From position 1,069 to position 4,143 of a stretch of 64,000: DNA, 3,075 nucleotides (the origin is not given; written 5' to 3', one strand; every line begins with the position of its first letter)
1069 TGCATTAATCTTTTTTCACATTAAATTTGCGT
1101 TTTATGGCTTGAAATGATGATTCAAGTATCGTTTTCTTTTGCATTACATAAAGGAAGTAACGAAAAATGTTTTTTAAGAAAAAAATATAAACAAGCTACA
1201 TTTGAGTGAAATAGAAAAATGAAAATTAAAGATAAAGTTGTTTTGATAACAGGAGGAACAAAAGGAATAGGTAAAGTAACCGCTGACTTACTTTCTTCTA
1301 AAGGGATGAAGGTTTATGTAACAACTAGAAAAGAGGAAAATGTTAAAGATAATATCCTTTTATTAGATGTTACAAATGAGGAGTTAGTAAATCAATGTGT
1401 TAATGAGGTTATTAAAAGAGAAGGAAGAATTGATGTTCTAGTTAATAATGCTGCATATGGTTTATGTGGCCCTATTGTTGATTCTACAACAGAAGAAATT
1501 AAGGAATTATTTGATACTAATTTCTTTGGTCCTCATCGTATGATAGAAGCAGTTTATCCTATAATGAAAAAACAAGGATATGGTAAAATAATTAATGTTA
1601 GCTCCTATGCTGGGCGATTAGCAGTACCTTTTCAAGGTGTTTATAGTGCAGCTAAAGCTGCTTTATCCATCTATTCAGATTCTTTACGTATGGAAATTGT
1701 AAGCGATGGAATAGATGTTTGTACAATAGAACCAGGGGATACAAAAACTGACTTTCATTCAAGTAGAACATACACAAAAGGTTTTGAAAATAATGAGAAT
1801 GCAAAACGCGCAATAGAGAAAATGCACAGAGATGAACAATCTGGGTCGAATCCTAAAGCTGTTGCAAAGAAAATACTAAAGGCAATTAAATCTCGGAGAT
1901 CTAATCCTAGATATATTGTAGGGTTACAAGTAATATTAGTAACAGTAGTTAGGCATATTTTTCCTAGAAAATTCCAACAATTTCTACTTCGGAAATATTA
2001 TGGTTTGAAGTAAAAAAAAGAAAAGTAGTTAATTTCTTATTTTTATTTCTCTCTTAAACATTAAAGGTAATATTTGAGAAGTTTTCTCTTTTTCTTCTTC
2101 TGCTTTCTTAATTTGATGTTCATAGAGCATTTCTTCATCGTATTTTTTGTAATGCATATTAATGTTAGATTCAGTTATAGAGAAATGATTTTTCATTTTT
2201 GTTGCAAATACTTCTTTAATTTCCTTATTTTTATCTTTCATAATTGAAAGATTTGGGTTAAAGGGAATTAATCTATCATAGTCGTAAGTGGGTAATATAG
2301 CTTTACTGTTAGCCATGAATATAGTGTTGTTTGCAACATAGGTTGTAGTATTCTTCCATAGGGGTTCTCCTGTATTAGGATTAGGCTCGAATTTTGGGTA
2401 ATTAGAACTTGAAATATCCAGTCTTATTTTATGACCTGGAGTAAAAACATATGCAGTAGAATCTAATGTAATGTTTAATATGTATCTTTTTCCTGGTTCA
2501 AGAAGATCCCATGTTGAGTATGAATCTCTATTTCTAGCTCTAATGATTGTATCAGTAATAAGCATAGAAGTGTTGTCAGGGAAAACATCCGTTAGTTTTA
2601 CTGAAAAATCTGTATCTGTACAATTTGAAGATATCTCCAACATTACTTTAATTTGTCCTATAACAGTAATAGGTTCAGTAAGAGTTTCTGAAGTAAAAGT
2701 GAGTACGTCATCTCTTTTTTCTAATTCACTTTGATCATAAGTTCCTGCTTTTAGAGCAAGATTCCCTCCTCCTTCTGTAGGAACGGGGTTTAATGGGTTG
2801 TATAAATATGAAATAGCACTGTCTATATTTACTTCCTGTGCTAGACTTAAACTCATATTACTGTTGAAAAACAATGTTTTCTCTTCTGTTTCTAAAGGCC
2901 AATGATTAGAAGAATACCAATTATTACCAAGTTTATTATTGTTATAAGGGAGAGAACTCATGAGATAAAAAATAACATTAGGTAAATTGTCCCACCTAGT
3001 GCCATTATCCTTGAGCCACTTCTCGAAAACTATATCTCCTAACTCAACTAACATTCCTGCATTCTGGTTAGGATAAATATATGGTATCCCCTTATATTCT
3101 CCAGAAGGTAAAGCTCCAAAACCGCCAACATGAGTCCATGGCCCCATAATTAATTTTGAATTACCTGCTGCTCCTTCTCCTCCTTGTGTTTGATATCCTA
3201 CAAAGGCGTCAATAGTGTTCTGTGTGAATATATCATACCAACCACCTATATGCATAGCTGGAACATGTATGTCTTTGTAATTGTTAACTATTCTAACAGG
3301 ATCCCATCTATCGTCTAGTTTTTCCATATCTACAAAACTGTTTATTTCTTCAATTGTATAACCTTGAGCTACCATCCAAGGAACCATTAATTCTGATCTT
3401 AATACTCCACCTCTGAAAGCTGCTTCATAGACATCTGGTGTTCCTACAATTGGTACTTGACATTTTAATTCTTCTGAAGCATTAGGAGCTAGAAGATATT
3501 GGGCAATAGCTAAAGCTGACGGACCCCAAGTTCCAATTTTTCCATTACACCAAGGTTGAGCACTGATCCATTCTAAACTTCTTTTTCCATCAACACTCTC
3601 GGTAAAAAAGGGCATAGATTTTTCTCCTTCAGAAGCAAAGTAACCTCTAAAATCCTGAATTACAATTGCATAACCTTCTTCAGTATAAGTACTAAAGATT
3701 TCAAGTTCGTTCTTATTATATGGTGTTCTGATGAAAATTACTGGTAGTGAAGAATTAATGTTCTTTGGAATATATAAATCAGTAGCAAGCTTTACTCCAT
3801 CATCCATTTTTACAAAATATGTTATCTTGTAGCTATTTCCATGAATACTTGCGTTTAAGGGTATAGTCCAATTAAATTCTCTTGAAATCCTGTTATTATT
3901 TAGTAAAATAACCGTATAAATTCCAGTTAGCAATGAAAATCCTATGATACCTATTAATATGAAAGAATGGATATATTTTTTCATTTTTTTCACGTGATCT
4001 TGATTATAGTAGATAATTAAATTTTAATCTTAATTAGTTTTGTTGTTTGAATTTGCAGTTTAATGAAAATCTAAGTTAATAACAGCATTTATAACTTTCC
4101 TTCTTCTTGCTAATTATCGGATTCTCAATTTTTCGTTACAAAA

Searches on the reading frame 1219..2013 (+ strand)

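Call 51: search_protein_families(library=pfam, proteins=[window:1219-2013:+], max_evalue=0.00001)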
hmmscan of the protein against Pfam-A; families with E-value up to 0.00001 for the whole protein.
window:1219-2013:+ (264 aa): 5 families
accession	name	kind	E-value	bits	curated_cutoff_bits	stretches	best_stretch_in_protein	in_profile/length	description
PF00106.31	adh_short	-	1.7e-45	155.4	26.6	1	6-183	1-190/195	short chain dehydrogenase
PF13561.12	adh_short_C2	-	3.4e-35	122.2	27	1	15-201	6-202/236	Enoyl-(Acyl carrier protein) reductase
PF08659.16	KR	-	7.4e-10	39.5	22.6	1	8-149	3-156/180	KR domain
PF01370.27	Epimerase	-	2e-08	34.4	20.9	1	8-148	1-148/240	NAD dependent epimerase/dehydratase family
PF08643.16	DUF1776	-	6.8e-06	26.1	25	0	73-250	96-290/294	Fungal family of unknown function (DUF1776)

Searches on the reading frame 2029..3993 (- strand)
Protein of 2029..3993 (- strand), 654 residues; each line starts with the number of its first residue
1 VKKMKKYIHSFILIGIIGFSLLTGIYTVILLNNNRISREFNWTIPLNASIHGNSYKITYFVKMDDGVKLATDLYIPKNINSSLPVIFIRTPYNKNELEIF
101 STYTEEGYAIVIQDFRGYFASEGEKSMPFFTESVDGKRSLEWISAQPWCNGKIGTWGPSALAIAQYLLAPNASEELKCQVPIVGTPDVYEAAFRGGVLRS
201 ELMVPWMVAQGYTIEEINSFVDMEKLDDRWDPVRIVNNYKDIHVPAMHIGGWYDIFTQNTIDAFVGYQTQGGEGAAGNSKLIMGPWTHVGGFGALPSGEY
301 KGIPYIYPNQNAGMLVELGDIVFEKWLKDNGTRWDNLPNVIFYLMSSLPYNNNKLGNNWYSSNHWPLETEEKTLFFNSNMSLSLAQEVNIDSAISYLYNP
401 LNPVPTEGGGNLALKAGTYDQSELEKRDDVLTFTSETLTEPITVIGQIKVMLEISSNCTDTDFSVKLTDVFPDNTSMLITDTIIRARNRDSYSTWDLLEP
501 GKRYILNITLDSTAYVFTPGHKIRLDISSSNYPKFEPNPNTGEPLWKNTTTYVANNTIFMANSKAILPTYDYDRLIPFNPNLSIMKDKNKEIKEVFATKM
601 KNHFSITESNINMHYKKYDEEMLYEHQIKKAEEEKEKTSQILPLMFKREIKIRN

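Call 19: search_protein_families(library=pfam, proteins=[window:2029-3993:-], max_evalue=0.001)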
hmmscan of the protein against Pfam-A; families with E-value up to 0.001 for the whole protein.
window:2029-3993:- (654 aa): 2 families
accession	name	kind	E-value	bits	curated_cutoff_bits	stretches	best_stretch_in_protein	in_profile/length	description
PF02129.25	Peptidase_S15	-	2.6e-49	168.7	23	2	65-210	1-158/262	X-Pro dipeptidyl-peptidase (S15 family)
PF08530.16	PepX_C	-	2.2e-39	136.1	22.5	1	333-560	2-208/217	X-Pro dipeptidyl-peptidase C-terminal non-catalytic domain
